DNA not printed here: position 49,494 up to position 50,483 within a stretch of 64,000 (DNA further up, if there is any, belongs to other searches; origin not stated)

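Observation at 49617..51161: Unusual SPOR protein: degenerate ParA/MinD-like domain - proline-rich tandem repeats - TM - valine/threonine repeats - SPOR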

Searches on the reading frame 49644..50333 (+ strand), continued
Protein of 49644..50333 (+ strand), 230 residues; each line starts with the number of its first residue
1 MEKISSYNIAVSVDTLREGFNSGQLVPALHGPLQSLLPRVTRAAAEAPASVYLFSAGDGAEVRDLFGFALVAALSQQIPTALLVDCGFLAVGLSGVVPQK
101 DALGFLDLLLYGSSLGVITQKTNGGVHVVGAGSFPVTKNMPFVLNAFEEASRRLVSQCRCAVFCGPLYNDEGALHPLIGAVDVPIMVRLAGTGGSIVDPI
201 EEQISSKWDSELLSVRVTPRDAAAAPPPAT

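Call 38: find_encoding_contigs(protein=P0088, flank=8000, max_places=2)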
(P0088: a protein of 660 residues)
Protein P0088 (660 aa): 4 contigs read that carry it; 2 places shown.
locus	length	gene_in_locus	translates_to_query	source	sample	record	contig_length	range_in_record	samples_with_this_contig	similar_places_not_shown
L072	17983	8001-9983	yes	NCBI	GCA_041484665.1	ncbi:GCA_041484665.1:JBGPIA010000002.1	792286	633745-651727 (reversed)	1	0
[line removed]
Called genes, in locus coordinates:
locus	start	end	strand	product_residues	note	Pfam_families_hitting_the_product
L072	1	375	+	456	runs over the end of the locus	PF02878:PGM_PMM_I, PF02879:PGM_PMM_II, PF02880:PGM_PMM_III, PF00408:PGM_PMM_IV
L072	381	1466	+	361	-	PF00483:NTP_transferase, PF12804:NTP_transf_3, PF22640:ManC_GMP_beta-helix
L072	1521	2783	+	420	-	PF13145:Rotamase_2, PF00639:Rotamase, PF13616:Rotamase_3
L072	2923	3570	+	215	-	PF02577:BFN_dom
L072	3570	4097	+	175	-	PF21711:DCTN5 (faint), PF25084:LbH_EIF2B (weak), PF00132:Hexapep (weak)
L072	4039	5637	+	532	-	PF04348:LppC (faint), PF13433:Peripla_BP_5 (weak), PF13458:Peripla_BP_6, PF01094:ANF_receptor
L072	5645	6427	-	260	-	PF03544:TonB_C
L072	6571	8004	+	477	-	PF03841:SelA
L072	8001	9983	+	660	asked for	PF05036:SPOR (weak)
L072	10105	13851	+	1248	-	PF02463:SMC_N, PF13175:AAA_15 (weak), PF13476:AAA_23, PF13555:AAA_29 (weak), PF06470:SMC_hinge, PF13304:AAA_21 (weak)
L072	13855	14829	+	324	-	PF02881:SRP54_N (weak), PF13191:AAA_16 (weak), PF13604:AAA_30, PF00448:SRP54, PF13245:AAA_19 (weak), PF13401:AAA_22 (weak)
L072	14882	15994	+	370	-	PF00383:dCMP_cyt_deam_1, PF14437:MafB19-deam (weak), PF01872:RibD_C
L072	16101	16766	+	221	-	PF00677:Lum_binding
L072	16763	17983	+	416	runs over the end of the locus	PF00926:DHBP_synthase, PF00925:GTP_cyclohydro2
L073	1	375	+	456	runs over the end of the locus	PF02878:PGM_PMM_I, PF02879:PGM_PMM_II, PF02880:PGM_PMM_III, PF00408:PGM_PMM_IV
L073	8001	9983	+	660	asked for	PF05036:SPOR (weak)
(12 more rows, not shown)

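Call 40: find_encoding_contigs(protein=P0130, flank=8000, max_places=2)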
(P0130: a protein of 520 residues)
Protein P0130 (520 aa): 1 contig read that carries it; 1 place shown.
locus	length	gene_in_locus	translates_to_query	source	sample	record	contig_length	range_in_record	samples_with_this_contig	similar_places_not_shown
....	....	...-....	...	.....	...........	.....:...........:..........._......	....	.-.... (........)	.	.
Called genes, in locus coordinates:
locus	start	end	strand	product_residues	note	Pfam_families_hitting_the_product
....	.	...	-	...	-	?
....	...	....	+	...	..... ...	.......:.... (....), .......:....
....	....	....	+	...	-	?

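Call 41: find_encoding_contigs(protein=P0109, flank=8000, max_places=1)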
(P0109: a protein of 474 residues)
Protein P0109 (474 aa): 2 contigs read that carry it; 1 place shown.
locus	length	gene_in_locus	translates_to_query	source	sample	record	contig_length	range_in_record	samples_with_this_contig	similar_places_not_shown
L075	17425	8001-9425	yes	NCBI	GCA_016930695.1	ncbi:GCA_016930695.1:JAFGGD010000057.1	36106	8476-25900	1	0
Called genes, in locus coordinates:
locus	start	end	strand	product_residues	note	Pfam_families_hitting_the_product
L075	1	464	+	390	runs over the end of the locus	PF13624:SurA_N_3 (weak), PF13145:Rotamase_2, PF00639:Rotamase (weak)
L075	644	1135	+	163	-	PF02577:BFN_dom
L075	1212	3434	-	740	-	PF01520:Amidase_3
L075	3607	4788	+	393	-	PF00180:Iso_dh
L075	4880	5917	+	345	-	PF02568:ThiI (weak), PF03054:tRNA_Me_trans (weak), PF18297:NFACT-R_2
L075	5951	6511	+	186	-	PF22769:DCD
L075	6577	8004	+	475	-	PF12390:Se-cys_synth_N, PF03841:SelA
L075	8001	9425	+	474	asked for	PF05036:SPOR (weak)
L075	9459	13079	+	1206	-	PF02463:SMC_N, PF13175:AAA_15, PF13304:AAA_21 (weak), PF13476:AAA_23, PF06470:SMC_hinge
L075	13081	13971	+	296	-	PF02881:SRP54_N, PF06414:Zeta_toxin (weak), PF13191:AAA_16 (weak), PF13401:AAA_22 (weak), PF13604:AAA_30 (weak), PF00448:SRP54, PF13671:AAA_33 (weak)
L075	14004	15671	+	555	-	PF01590:GAF (faint), PF13185:GAF_2 (faint), PF00989:PAS, PF13188:PAS_8 (faint), PF08448:PAS_4, PF13426:PAS_9, PF08447:PAS_3 (weak), PF00072:Response_reg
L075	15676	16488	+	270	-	PF00175:NAD_binding_1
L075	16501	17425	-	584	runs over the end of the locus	PF03600:CitMHS, PF16980:CitMHS_2 (weak), PF02080:TrkA_C, PF03600:CitMHS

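Call 42: find_encoding_contigs(protein=P0099, flank=8000, max_places=1)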
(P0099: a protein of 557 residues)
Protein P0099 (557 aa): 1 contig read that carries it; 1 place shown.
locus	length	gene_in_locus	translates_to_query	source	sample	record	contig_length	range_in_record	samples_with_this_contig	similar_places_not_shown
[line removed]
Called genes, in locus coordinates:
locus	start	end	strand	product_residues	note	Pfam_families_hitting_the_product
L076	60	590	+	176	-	PF03841:SelA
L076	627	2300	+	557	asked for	PF05036:SPOR (faint)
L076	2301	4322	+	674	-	?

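Call 44: predict_structure(alignment_id=A5)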
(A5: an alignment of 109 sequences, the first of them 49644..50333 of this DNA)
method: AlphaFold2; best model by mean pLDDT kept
length: 230 residues; sequences in the alignment: 109
mean_pLDDT: 94.4   pTM: 0.91
mean pLDDT of the five models: 94.4, 94.3, 94.0, 93.6, 93.0
residues with pLDDT >= 90: 202; 70-90: 19; 50-70: 9; < 50: 0
segments of 3 or more residues with pLDDT < 50: none
pLDDT, mean of each block of 10 residues (from residue 1): 90 97 96 97 98 97 98 98 97 97 96 97 98 89 95 98 98 98 96 77 96 95 71
secondary structure, 60 per line:
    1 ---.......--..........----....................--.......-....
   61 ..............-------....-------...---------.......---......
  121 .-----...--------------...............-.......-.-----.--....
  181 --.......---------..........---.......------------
elements in order: E4-10 H13-22 H27-46 E49-55 H57-74 E82-85 H105-111 H115-118 E119-121 E127-129 H144-158 E160-166 H177-180 E183-189 H199-208 E212-218

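Call 47: fold_search(model_id=the predicted structure, library=pdb)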
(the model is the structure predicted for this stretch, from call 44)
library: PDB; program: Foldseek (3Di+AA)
matches with E <= 10: 1045; with E <= 0.001: 64
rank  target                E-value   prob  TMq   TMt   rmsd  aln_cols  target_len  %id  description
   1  3la6_P                1.4e-07  1.00  0.64  0.58   4.7       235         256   15  Octameric kinase domain of the E. coli tyrosine kinase Wzc with bound ADP (released 2010-08-25)
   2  4jmp                  1.7e-07  1.00  0.66  0.67   4.2       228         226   15  Crystal structure of the chimerical protein CapA2B2 (released 2014-02-05)
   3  9r6b_I                3.2e-07  1.00  0.70  0.29   3.7       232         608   15  CPS secretion pathway Wza-Wzc (Conf 4) (released 2026-03-04)
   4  3la6_F                3.2e-07  1.00  0.66  0.60   4.4       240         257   15  Octameric kinase domain of the E. coli tyrosine kinase Wzc with bound ADP (released 2010-08-25)
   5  3la6_E                3.6e-07  1.00  0.65  0.58   4.5       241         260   14  Octameric kinase domain of the E. coli tyrosine kinase Wzc with bound ADP (released 2010-08-25)
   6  2ved_A                7.0e-07  1.00  0.68  0.63   4.5       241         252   14  crystal structure of the chimerical mutant CapABK55M protein (released 2008-07-01)
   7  3la6_L                7.0e-07  1.00  0.67  0.60   4.2       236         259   14  Octameric kinase domain of the E. coli tyrosine kinase Wzc with bound ADP (released 2010-08-25)
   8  3la6_A                9.4e-07  1.00  0.63  0.57   5.0       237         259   15  Octameric kinase domain of the E. coli tyrosine kinase Wzc with bound ADP (released 2010-08-25)
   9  3la6_M                1.1e-06  1.00  0.65  0.59   4.5       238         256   14  Octameric kinase domain of the E. coli tyrosine kinase Wzc with bound ADP (released 2010-08-25)
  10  3la6_I                1.1e-06  1.00  0.64  0.57   5.1       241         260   14  Octameric kinase domain of the E. coli tyrosine kinase Wzc with bound ADP (released 2010-08-25)
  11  3la6_B                1.2e-06  1.00  0.64  0.57   4.8       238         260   14  Octameric kinase domain of the E. coli tyrosine kinase Wzc with bound ADP (released 2010-08-25)
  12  3la6_G                1.4e-06  1.00  0.63  0.57   4.7       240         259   14  Octameric kinase domain of the E. coli tyrosine kinase Wzc with bound ADP (released 2010-08-25)
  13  9exo_C                1.5e-06  1.00  0.67  0.31   4.2       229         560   15  Wzc-K540M-2YE MgADP C1 (released 2025-04-23)
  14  3la6_D                1.7e-06  1.00  0.61  0.55   5.3       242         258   15  Octameric kinase domain of the E. coli tyrosine kinase Wzc with bound ADP (released 2010-08-25)
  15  3la6_J                1.8e-06  1.00  0.63  0.57   5.1       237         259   14  Octameric kinase domain of the E. coli tyrosine kinase Wzc with bound ADP (released 2010-08-25)
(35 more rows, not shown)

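Call 66: list_cluster_members(proteins=[P0070, P0078, P0082, P0098, P0104, P0110, P0117, P0118, P0124, P0127])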
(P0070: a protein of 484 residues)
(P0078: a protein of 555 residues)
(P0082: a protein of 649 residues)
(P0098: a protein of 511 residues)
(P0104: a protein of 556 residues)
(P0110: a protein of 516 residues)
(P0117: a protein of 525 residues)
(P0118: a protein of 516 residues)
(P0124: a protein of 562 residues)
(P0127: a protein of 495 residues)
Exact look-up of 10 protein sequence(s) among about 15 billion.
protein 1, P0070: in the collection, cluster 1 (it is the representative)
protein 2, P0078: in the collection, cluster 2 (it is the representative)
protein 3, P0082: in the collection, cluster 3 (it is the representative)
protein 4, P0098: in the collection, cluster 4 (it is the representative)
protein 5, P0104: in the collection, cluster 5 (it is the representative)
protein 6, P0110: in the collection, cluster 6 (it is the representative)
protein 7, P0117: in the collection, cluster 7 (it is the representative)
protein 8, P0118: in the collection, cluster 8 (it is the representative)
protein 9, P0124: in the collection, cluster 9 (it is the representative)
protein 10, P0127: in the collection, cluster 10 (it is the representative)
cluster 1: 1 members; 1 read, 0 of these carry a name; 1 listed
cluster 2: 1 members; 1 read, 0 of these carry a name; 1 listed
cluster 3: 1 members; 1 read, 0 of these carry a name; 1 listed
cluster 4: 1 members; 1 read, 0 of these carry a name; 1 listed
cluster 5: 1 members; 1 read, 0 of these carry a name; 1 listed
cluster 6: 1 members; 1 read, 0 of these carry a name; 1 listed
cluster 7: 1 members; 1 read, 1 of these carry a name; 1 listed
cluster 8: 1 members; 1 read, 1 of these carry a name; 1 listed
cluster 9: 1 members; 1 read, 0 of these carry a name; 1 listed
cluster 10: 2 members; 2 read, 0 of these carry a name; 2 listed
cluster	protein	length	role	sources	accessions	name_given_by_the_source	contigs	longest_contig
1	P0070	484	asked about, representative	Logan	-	-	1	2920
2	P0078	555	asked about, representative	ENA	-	-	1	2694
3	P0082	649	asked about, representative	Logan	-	-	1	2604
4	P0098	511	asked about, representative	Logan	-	-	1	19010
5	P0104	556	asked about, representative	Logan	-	-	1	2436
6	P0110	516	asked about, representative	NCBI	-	-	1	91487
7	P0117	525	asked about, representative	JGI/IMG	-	septal ring-binding cell division protein DamX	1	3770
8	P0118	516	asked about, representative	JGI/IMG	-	DedD protein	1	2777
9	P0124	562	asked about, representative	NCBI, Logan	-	-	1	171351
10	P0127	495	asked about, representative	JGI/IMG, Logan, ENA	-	-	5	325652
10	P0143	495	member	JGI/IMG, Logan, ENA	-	-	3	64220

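Call 67: find_encoding_contigs(protein=P0124, flank=7000, max_places=1)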
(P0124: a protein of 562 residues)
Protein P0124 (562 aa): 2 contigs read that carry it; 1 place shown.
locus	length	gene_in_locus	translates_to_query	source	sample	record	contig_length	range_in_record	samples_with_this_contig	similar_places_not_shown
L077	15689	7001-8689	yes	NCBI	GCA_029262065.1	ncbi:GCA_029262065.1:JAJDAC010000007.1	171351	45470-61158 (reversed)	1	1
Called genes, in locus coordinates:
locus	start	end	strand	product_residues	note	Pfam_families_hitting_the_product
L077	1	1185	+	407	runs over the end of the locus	PF13616:Rotamase_3 (weak), PF13145:Rotamase_2, PF00639:Rotamase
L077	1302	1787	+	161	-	PF11141:DUF2914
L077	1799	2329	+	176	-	PF02577:BFN_dom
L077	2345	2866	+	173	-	PF25084:LbH_EIF2B (faint), PF00132:Hexapep (weak)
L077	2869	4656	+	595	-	PF04348:LppC (weak), PF13433:Peripla_BP_5 (weak), PF13458:Peripla_BP_6, PF01094:ANF_receptor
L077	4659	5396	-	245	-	PF03544:TonB_C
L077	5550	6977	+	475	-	PF03841:SelA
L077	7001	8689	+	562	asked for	PF05036:SPOR (faint)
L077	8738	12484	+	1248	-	PF02463:SMC_N, PF13175:AAA_15 (weak), PF13304:AAA_21 (faint), PF13476:AAA_23, PF13555:AAA_29 (faint), PF06470:SMC_hinge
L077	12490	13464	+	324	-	PF02881:SRP54_N, PF13191:AAA_16 (weak), PF13604:AAA_30 (weak), PF00448:SRP54, PF13207:AAA_17 (faint)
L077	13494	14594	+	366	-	PF00383:dCMP_cyt_deam_1, PF14437:MafB19-deam, PF01872:RibD_C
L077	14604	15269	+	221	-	PF00677:Lum_binding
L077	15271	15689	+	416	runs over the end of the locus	PF00926:DHBP_synthase, PF00925:GTP_cyclohydro2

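Call 68: find_encoding_contigs(protein=P0127, flank=7000, max_places=1)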
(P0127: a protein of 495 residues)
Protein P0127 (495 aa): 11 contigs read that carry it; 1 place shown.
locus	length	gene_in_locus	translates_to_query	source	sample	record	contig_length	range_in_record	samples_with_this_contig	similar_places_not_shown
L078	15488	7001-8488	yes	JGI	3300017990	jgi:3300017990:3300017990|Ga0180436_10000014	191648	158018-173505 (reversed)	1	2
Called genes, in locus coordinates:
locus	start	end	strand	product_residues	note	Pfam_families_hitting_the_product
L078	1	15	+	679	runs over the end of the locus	PF03030:H_PPase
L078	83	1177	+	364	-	PF01926:MMR_HSR1, PF02421:FeoB_N, PF06071:YchF-GTPase_C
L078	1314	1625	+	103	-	PF01250:Ribosomal_S6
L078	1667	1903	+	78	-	PF01084:Ribosomal_S18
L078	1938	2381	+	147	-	PF01281:Ribosomal_L9_N, PF03948:Ribosomal_L9_C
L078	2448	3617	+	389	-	PF13624:SurA_N_3 (weak), PF13145:Rotamase_2, PF13616:Rotamase_3 (weak), PF00639:Rotamase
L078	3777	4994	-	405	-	-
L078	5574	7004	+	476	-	PF12390:Se-cys_synth_N, PF03841:SelA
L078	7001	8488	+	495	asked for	PF05036:SPOR (weak)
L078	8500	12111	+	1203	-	PF02463:SMC_N, PF13175:AAA_15 (weak), PF13476:AAA_23, PF06470:SMC_hinge, PF24161:CCDC39 (weak), PF13304:AAA_21 (weak)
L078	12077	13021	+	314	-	PF02881:SRP54_N (weak), PF00448:SRP54, PF13604:AAA_30 (weak)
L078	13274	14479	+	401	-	PF00383:dCMP_cyt_deam_1, PF14437:MafB19-deam, PF01872:RibD_C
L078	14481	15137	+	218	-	PF00677:Lum_binding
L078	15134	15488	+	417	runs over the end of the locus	PF00926:DHBP_synthase, PF00925:GTP_cyclohydro2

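Call 69: find_encoding_contigs(protein=P0086, flank=7000, max_places=1)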
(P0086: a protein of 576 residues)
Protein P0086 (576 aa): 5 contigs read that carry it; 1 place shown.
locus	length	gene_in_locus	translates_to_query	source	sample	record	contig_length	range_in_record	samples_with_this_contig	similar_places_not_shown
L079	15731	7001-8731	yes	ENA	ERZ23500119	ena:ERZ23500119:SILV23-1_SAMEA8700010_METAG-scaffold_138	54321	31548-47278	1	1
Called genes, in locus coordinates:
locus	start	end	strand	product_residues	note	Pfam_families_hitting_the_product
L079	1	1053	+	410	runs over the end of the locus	PF13145:Rotamase_2, PF00639:Rotamase, PF13616:Rotamase_3, PF13174:TPR_6 (faint)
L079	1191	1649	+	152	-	PF11141:DUF2914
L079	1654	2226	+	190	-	PF02577:BFN_dom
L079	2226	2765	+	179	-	PF00132:Hexapep (faint), PF25084:LbH_EIF2B (faint), PF25087:GMPPB_C (faint)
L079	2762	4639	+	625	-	PF13433:Peripla_BP_5, PF13458:Peripla_BP_6, PF01094:ANF_receptor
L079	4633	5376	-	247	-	PF03544:TonB_C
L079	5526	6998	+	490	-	PF03841:SelA, PF01212:Beta_elim_lyase (weak)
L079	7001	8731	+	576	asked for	PF05036:SPOR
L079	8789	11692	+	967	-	PF02463:SMC_N, PF13175:AAA_15 (weak), PF13476:AAA_23, PF13555:AAA_29 (weak), PF24161:CCDC39 (faint), PF06470:SMC_hinge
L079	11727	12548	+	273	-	PF02463:SMC_N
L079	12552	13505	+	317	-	PF02881:SRP54_N, PF00448:SRP54, PF13401:AAA_22 (weak), PF13604:AAA_30 (weak)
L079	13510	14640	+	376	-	PF00383:dCMP_cyt_deam_1, PF14437:MafB19-deam, PF01872:RibD_C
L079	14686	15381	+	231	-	PF00677:Lum_binding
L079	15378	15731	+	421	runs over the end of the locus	PF00926:DHBP_synthase, PF00925:GTP_cyclohydro2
